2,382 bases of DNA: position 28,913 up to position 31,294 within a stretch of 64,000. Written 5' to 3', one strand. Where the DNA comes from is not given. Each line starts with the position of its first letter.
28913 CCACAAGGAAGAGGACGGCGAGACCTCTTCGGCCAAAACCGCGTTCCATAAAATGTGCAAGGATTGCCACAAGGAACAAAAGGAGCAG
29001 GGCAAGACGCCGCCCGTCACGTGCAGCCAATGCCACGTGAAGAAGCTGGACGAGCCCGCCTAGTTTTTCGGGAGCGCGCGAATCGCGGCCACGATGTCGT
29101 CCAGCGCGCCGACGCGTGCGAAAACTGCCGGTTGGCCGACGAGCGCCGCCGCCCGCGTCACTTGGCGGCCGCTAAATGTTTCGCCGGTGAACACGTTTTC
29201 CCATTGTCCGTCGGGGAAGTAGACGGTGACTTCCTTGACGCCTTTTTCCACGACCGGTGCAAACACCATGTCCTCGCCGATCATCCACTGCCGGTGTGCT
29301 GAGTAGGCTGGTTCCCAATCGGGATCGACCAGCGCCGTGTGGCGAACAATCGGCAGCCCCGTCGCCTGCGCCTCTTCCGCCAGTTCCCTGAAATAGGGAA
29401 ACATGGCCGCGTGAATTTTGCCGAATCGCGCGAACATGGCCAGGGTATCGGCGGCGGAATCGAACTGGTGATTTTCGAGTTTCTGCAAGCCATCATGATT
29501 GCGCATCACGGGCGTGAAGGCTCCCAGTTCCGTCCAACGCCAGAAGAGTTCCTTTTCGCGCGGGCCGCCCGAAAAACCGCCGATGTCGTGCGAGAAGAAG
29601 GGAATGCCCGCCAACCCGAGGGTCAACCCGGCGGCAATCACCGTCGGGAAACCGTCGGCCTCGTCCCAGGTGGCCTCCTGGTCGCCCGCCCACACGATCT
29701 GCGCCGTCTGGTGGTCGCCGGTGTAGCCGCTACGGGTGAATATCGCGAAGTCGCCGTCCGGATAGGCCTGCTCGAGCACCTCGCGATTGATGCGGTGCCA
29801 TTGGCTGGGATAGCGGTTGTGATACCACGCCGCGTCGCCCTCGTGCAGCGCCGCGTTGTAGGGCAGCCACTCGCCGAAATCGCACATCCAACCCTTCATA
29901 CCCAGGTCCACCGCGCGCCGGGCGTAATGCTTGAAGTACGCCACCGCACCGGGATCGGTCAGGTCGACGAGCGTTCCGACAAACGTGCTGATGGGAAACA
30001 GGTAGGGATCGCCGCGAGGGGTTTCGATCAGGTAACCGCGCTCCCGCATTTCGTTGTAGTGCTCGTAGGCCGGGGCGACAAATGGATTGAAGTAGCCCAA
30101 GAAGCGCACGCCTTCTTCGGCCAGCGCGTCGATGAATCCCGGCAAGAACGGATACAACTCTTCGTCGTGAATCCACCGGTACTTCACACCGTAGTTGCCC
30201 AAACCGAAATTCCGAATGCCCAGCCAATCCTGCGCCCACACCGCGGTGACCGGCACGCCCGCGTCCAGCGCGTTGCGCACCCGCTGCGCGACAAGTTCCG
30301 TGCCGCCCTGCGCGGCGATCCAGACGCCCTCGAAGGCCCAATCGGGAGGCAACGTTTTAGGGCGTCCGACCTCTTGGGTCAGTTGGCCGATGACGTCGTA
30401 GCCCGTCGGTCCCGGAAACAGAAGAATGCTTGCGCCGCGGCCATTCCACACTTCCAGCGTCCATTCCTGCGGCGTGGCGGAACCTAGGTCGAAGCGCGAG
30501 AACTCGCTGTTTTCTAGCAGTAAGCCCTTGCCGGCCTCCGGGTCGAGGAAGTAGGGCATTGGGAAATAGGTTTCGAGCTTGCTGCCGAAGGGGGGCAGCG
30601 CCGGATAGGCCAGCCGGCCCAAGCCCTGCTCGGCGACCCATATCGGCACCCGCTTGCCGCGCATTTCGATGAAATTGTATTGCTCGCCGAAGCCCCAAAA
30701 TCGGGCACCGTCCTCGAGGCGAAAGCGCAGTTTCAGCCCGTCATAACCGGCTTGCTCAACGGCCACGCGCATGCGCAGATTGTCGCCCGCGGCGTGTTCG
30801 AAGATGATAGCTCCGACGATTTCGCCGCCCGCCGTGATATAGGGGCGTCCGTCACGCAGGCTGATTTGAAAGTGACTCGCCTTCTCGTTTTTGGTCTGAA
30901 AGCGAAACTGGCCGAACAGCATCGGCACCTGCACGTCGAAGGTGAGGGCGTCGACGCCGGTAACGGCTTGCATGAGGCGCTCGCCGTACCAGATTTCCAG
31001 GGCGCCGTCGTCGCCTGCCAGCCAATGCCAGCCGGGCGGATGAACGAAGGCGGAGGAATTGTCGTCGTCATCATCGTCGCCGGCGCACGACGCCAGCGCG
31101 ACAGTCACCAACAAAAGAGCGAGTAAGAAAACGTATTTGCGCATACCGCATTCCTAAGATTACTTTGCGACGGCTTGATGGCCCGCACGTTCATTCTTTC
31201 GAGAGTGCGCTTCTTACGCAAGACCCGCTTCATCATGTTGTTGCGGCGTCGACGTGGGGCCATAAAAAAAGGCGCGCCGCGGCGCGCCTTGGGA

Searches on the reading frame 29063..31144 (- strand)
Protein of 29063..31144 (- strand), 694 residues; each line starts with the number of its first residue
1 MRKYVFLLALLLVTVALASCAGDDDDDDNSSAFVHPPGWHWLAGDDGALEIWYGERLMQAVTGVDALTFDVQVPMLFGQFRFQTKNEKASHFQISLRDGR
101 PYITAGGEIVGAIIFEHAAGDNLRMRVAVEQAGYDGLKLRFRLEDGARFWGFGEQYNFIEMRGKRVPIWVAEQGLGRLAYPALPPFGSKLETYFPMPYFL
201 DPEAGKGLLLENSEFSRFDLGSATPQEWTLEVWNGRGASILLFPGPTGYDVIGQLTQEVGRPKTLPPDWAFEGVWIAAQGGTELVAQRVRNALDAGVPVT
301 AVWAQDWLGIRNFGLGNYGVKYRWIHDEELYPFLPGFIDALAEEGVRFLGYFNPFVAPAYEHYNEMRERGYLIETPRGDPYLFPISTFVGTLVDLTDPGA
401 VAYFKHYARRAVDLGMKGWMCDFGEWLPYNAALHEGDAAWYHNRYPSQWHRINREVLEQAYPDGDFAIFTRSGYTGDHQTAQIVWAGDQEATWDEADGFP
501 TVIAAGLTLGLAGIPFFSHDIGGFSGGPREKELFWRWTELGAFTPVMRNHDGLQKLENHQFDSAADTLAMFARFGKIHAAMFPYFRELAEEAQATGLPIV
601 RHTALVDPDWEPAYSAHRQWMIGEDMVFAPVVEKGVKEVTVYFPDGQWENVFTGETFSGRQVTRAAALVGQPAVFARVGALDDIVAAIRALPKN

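Call 3: search_protein_families(library=pfam, proteins=[window:29063-31144:-], max_evalue=0.01)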
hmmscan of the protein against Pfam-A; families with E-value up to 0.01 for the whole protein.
window:29063-31144:- (694 aa): 3 families
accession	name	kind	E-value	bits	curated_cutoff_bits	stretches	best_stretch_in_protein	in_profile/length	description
PF01055.32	Glyco_hydro_31_2nd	-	8.6e-51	173.6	23.5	1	264-585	2-325/328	Glycosyl hydrolases family 31 TIM-barrel domain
PF21365.3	Glyco_hydro_31_3rd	-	1.9e-14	54.3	24.4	1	596-680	1-85/87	Glycosyl hydrolase family 31 C-terminal domain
PF13802.12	Gal_mutarotas_2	-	6.2e-05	23.8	27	1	91-219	66-184/184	Glycosyl hydrolase 31 N-terminal galactose mutarotase-like domain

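Call 8: search_protein_families(library=ncbifam, proteins=[window:29063-31144:-], max_evalue=1)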
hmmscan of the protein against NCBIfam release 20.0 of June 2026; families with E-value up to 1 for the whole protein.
window:29063-31144:- (694 aa): 5 families
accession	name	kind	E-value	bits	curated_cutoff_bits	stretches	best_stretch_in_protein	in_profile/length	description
NF007746.0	PRK10426.1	equivalog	8.5e-167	556.5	553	1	73-680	49-668/683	alpha-glucosidase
NF007940.0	PRK10658.1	equivalog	2.6e-63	214.7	606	1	137-667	149-653/771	alpha-xylosidase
NF040948.1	alpha_gluc_MalA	equivalog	1.5e-39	135.8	800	2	442-665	370-592/627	alpha-glucosidase MalA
NF053691.1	BamM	equivalog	0.12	11.3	315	1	1-28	1-28/376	BamM family beta-barrel-assembly machinery protein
NF051862.1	BT4005_BT4719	subfamily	0.14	11.9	60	1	4-31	5-30/211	NigD1/NigD2 family lipoprotein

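Call 36: search_solved_structures(query=window:29063-31144:-, max_evalue=1e-20, show_alignments=2)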
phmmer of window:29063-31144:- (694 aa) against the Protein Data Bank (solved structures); distinct sequences matched with E-value up to 1e-20: 37.
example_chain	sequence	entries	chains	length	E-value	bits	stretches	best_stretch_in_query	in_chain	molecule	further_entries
5aed_A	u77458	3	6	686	4.8e-108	365.7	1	122-679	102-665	ALPHA-GLUCOSIDASE YIHQ | Sulfoquinovosidase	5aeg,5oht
5aee_A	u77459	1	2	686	2.1e-107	363.6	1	122-679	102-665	ALPHA-GLUCOSIDASE YIHQ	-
8r56_A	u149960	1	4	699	3.3e-101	343.1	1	121-678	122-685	Glycosyl hydrolase, family 31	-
5ohy_A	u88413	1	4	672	3.5e-90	306.7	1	133-679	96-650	Alpha-glucosidase yihQ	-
5ohs_A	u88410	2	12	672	1.6e-89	304.5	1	133-679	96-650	Alpha-glucosidase yihQ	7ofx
6pnr_A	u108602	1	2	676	1.7e-89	304.4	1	144-689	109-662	Alpha-glucosidase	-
8t7z_A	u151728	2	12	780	2.3e-41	145.3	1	143-660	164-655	Alpha-glucosidase yicI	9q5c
1we5_A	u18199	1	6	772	2.6e-40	141.8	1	144-660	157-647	Putative family 31 glucosidase yicI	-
2f2h_A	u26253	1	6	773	2.6e-40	141.8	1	144-660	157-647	Putative family 31 glucosidase yicI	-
1xsi_A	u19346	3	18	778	2.7e-40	141.7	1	144-660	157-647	Putative family 31 glucosidase yicI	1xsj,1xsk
5i0d_A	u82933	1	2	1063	2.5e-39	138.5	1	144-681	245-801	Lmo2446 protein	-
4kmq_A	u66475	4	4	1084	2.6e-39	138.5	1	144-681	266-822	Lmo2446 protein | Alpha-xylosidase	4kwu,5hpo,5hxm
4b9y_A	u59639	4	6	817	3.8e-39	137.9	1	131-656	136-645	ALPHA-GLUCOSIDASE, PUTATIVE, ADG31B | Oligosaccharide 4-alpha-D-glucosyltransferase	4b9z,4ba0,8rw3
5i23_A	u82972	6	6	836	4.1e-39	137.8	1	131-656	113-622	Oligosaccharide 4-alpha-D-glucosyltransferase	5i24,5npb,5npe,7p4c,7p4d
5f7u_A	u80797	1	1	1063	1.1e-38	136.4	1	144-681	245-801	Cycloalternan-forming enzyme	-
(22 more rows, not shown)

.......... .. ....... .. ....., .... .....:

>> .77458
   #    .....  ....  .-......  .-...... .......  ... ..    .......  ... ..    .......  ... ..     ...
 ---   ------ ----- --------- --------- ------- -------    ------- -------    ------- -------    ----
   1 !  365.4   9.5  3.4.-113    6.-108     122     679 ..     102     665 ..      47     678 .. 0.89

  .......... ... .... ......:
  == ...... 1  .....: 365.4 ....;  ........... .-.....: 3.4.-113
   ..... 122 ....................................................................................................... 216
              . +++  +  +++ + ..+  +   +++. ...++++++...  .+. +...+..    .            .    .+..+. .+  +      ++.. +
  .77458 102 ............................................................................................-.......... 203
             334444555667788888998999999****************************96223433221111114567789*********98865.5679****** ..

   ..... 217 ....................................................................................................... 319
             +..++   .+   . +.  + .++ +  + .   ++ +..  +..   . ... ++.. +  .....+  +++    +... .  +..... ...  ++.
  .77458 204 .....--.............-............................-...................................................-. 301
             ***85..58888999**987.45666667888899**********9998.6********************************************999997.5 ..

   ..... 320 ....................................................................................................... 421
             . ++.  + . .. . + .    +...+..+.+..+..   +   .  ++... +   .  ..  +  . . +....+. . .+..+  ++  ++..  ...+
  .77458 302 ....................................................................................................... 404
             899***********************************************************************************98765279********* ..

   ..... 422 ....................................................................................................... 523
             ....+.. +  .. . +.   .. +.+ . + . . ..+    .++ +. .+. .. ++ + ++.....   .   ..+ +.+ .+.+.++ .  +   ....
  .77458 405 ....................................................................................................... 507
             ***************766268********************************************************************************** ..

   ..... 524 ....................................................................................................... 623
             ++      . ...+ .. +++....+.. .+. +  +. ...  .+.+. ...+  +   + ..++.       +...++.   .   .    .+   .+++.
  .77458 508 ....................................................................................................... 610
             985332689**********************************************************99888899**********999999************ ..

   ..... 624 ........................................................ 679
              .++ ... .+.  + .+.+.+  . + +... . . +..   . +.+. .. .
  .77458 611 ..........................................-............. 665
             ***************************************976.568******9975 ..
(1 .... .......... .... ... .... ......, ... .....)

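Call 40: find_homologous_proteins(query=window:29063-31144:-, max_evalue=1e-60)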
Query window:29063-31144:- (694 aa): 239 proteins with E <= 1e-60 among 8000 candidates; the best 120 are listed.
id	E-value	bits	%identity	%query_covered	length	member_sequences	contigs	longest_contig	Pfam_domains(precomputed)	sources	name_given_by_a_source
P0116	0.0e+0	1639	100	100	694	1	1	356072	PF21365.4,PF01055.33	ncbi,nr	ncbi:MAG: alpha-glucosidase [Candidatus Lernaella stagnicola]|nr:alpha-glucosidase [Candidatus Lerna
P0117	0.0e+0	1068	65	99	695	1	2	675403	PF21365.4,PF01055.33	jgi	jgi:sulfoquinovosidase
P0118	2.8e-270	917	58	94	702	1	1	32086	PF21365.4,PF01055.33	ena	-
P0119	5.0e-263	893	57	100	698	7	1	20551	PF21365.4,PF01055.33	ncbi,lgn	-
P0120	2.8e-261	887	55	99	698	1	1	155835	PF21365.4,PF01055.33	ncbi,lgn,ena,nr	ncbi:MAG: alpha-glucosidase [Myxococcales bacterium]|nr:alpha-glucosidase [Myxococcales bacterium]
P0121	1.4e-260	885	55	97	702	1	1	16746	PF21365.4,PF01055.33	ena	-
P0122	1.4e-258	878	55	97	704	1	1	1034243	PF21365.4,PF01055.33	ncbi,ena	-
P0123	2.6e-258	877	55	99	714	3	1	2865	PF21365.4,PF01055.33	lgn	-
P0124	4.4e-254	864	58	94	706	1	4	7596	PF21365.4,PF01055.33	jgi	jgi:alpha-glucosidase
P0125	4.7e-254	863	57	94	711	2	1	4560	PF21365.4,PF13802.13,PF01055.33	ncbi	-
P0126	3.9e-253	860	56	95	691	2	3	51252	PF21365.4,PF01055.33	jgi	-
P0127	3.9e-253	860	56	97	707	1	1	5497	PF21365.4,PF01055.33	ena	-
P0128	8.5e-253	859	56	94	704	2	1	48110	PF21365.4,PF01055.33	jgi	-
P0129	6.4e-252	856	56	94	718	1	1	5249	PF21365.4,PF01055.33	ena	-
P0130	4.6e-251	854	57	95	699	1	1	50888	PF21365.4,PF01055.33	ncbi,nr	ncbi:MAG: glycoside hydrolase family 31 protein [Candidatus Alcyoniella australis]|nr:glycoside hydr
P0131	3.0e-250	851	57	94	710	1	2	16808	PF21365.4,PF01055.33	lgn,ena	-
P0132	1.3e-249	849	53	100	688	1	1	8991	PF21365.4,PF01055.33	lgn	-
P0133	4.5e-249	847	51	99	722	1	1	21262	PF21365.4,PF13802.13,PF01055.33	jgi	-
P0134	3.6e-248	844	56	94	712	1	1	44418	PF21365.4,PF01055.33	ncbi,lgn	-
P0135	1.1e-247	842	55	94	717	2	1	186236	PF21365.4,PF01055.33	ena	-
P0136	1.4e-246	839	53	99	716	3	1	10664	PF21365.4,PF01055.33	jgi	jgi:alpha-glucosidase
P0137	8.4e-246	836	55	96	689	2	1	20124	PF21365.4,PF13802.13,PF01055.33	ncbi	-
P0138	1.7e-244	832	55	93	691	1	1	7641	PF21365.4,PF01055.33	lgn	-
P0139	1.8e-244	832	53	95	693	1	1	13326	PF21365.4,PF01055.33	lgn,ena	-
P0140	2.0e-244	832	56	94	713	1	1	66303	PF21365.4,PF01055.33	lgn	-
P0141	4.3e-243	827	56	90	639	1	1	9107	PF21365.4,PF01055.33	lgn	-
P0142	2.6e-242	825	55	93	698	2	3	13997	PF21365.4,PF01055.33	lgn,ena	-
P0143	4.0e-242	824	55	93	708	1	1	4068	PF21365.4,PF01055.33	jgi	-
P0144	1.2e-239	816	53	93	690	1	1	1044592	PF21365.4,PF01055.33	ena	-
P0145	3.4e-238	811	55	92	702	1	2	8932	PF21365.4,PF01055.33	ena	-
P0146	6.9e-238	810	51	100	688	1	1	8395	PF21365.4,PF01055.33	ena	-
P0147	5.3e-237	807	53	94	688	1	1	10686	PF21365.4,PF01055.33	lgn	-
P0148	8.9e-236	803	51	100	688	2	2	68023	PF21365.4,PF01055.33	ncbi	-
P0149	1.7e-235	802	52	99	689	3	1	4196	PF21365.4,PF01055.33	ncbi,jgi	jgi:alpha-glucosidase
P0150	3.9e-235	801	51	100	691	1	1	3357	PF21365.4,PF01055.33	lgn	-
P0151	2.2e-234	798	53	93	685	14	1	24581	PF21365.4,PF01055.33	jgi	jgi:alpha-glucosidase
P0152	2.8e-233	795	56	88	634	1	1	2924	PF01055.33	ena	-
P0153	7.0e-233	793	51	93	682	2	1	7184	PF21365.4,PF01055.33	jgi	-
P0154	3.5e-232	791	56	87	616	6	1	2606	PF21365.4,PF01055.33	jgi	jgi:alpha-glucosidase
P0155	1.3e-231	789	51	99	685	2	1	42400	PF21365.4,PF01055.33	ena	-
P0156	2.2e-231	789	53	93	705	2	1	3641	PF21365.4,PF01055.33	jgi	-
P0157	1.3e-230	786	54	93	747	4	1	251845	PF21365.4,PF01055.33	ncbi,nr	ncbi:MAG: hypothetical protein H6685_04940 [Deltaproteobacteria bacterium]|nr:hypothetical protein [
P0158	1.8e-230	785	50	98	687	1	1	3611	PF21365.4,PF01055.33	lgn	-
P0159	2.5e-229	782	54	92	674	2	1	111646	PF21365.4,PF13802.13,PF01055.33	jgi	jgi:alpha-glucosidase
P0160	2.9e-229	781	52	98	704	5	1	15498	PF21365.4,PF01055.33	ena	-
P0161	3.1e-228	778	50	100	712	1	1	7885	PF21365.4,PF01055.33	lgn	-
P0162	7.3e-228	777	51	94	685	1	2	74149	PF21365.4,PF01055.33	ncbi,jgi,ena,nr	ncbi:MAG TPA: glycoside hydrolase family 31 protein [bacterium]|nr:glycoside hydrolase family 31 pro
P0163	1.4e-227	776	52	97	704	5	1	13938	PF21365.4,PF01055.33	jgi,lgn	jgi:alpha-glucosidase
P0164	1.8e-227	776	53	91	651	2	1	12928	PF21365.4,PF01055.33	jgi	jgi:alpha-glucosidase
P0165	1.9e-227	775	51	100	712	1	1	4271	PF21365.4,PF01055.33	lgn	-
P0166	8.3e-226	770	52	95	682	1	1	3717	PF21365.4,PF13802.13,PF01055.33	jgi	jgi:alpha-glucosidase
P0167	2.7e-224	765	52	93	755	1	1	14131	PF21365.4,PF01055.33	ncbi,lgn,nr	ncbi:hypothetical protein K8I61_09635 [bacterium]|nr:hypothetical protein [bacterium]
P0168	3.1e-224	765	54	94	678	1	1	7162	PF21365.4,PF01055.33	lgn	-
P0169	1.3e-223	763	58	80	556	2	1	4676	PF21365.4,PF13802.13,PF01055.33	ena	-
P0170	3.3e-223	761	51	93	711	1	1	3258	PF21365.4,PF13802.13,PF01055.33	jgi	jgi:sulfoquinovosidase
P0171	4.5e-221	754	52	93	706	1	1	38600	PF21365.4,PF01055.33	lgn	-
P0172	7.6e-221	754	52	94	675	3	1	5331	PF21365.4,PF01055.33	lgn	-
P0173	1.8e-219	749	48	99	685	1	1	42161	PF21365.4,PF01055.33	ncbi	-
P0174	3.4e-219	748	52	96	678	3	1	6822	PF21365.4,PF01055.33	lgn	-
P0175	5.4e-218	744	51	100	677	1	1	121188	PF21365.4,PF13802.13,PF01055.33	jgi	jgi:alpha-glucosidase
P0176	2.2e-214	732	52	93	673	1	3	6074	PF21365.4,PF01055.33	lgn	-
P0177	4.6e-212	725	52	91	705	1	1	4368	PF21365.4,PF01055.33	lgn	-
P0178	3.4e-210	718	58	75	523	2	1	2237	PF21365.4,PF01055.33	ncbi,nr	ncbi:MAG TPA: glycoside hydrolase family 31 protein, partial [bacterium]|nr:glycoside hydrolase fami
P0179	3.5e-210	718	49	96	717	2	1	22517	PF21365.4,PF01055.33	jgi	jgi:alpha-glucosidase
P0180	5.1e-201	688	46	98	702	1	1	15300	PF21365.4,PF13802.13,PF01055.33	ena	-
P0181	1.4e-199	683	57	72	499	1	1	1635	PF21365.4,PF01055.33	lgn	-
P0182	2.0e-198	680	59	73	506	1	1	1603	PF21365.4,PF01055.33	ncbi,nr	ncbi:MAG: hypothetical protein FJ098_16785 [Deltaproteobacteria bacterium]|nr:hypothetical protein [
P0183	4.1e-194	665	49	91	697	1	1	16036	PF21365.4,PF01055.33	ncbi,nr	ncbi:MAG: hypothetical protein D6761_05100 [Candidatus Dadabacteria bacterium]|nr:MAG: hypothetical 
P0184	5.1e-190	652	58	71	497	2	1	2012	PF21365.4,PF01055.33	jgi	jgi:alpha-glucosidase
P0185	9.2e-184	631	47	91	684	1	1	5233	PF21365.4,PF01055.33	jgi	jgi:sulfoquinovosidase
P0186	1.2e-183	631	44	99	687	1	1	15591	PF21365.4,PF01055.33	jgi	-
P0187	1.4e-180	621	45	97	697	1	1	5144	PF21365.4,PF01055.33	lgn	-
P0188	2.6e-180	620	46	92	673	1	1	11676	PF21365.4,PF01055.33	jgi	jgi:alpha-glucosidase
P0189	1.4e-179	617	48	92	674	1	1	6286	PF21365.4,PF01055.33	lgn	-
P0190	4.1e-178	612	45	99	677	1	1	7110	PF21365.4,PF01055.33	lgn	-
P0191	5.2e-178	612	44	100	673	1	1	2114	PF21365.4,PF01055.33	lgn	-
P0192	1.4e-173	597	44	91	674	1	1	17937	PF21365.4,PF01055.33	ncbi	-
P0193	9.2e-168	578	45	89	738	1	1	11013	PF21365.4,PF01055.33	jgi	jgi:alpha-glucosidase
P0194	2.5e-164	567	42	99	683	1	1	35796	PF21365.4,PF01055.33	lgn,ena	-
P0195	7.7e-164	565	43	96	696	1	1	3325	PF21365.4,PF01055.33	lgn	-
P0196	3.1e-161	557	44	93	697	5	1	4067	PF21365.4,PF13802.13,PF01055.33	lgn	-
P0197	1.5e-160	554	42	97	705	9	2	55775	PF21365.4,PF13802.13,PF01055.33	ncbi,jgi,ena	-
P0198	5.2e-160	553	47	80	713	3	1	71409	PF21365.4,PF01055.33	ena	-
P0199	8.0e-158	545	43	92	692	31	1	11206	PF21365.4,PF13802.13,PF01055.33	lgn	-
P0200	1.3e-157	545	47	83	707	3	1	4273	PF21365.4,PF01055.33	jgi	jgi:sulfoquinovosidase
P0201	3.3e-157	543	44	92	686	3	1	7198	PF21365.4,PF13802.13,PF01055.33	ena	-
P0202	1.6e-156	541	47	83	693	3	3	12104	PF21365.4,PF01055.33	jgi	jgi:alpha-glucosidase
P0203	2.4e-156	540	42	93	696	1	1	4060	PF21365.4,PF13802.13,PF01055.33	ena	-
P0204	6.3e-156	539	42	94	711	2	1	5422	PF21365.4,PF01055.33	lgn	-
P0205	3.0e-155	537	43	93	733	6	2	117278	PF21365.4,PF13802.13,PF01055.33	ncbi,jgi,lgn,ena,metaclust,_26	metaclust:\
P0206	7.8e-155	535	43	92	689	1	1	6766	PF21365.4,PF13802.13,PF01055.33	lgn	-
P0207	1.6e-154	534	42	93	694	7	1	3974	PF21365.4,PF13802.13,PF01055.33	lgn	-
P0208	1.6e-154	534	43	92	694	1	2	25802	PF21365.4,PF01055.33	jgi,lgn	-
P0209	4.6e-154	533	43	89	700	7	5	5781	PF21365.4,PF13802.13,PF01055.33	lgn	-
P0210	7.4e-153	529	43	92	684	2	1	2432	PF21365.4,PF13802.13,PF01055.33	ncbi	-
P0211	1.2e-152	528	43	91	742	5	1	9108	PF21365.4,PF13802.13,PF01055.33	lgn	-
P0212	2.1e-152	527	46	83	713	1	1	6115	PF21365.4,PF13802.13,PF01055.33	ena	-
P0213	8.9e-152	525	42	93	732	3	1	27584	PF21365.4,PF13802.13,PF01055.33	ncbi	-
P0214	8.9e-152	525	41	92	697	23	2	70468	PF21365.4,PF13802.13,PF01055.33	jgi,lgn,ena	-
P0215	1.1e-151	525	43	92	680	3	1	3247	PF21365.4,PF13802.13,PF01055.33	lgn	-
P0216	2.3e-151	524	42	92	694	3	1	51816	PF21365.4,PF13802.13,PF01055.33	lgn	-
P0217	4.7e-151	523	43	92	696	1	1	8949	PF21365.4,PF13802.13,PF01055.33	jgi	jgi:sulfoquinovosidase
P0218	1.0e-150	522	42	92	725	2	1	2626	PF21365.4,PF13802.13,PF01055.33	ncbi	-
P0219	1.3e-150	521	43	88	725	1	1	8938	PF21365.4,PF13802.13,PF01055.33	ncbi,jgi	jgi:alpha-glucosidase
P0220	3.0e-150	520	42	93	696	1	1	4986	PF21365.4,PF13802.13,PF01055.33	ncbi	-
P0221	4.3e-150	520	43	89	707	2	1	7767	PF21365.4,PF13802.13,PF01055.33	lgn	-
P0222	5.6e-150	519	42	97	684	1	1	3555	PF21365.4,PF01055.33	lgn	-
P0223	9.5e-150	519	46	83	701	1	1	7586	PF21365.4,PF13802.13,PF01055.33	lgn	-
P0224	1.2e-149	518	42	93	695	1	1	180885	PF21365.4,PF13802.13,PF01055.33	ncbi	-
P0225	2.0e-149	518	42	93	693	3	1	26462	PF21365.4,PF13802.13,PF01055.33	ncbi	-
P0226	2.9e-149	517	42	93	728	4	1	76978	PF21365.4,PF13802.13,PF01055.33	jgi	jgi:alpha-glucosidase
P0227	3.1e-149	517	43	91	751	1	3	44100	PF21365.4,PF01055.33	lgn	-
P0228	1.3e-148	515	43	88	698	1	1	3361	PF21365.4,PF13802.13,PF01055.33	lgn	-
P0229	2.0e-148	514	43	92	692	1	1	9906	PF21365.4,PF13802.13,PF01055.33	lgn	-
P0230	2.7e-148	514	43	91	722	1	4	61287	PF21365.4,PF13802.13,PF01055.33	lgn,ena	-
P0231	5.0e-148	513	45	81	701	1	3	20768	PF21365.4,PF13802.13,PF01055.33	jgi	jgi:sulfoquinovosidase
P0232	1.1e-147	512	46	83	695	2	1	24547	PF21365.4,PF01055.33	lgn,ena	-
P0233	2.5e-147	511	44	89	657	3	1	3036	PF21365.4,PF01055.33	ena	-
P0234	5.5e-147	509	41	95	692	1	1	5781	PF21365.4,PF01055.33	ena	-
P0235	6.6e-147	509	46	80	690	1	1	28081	PF21365.4,PF01055.33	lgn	-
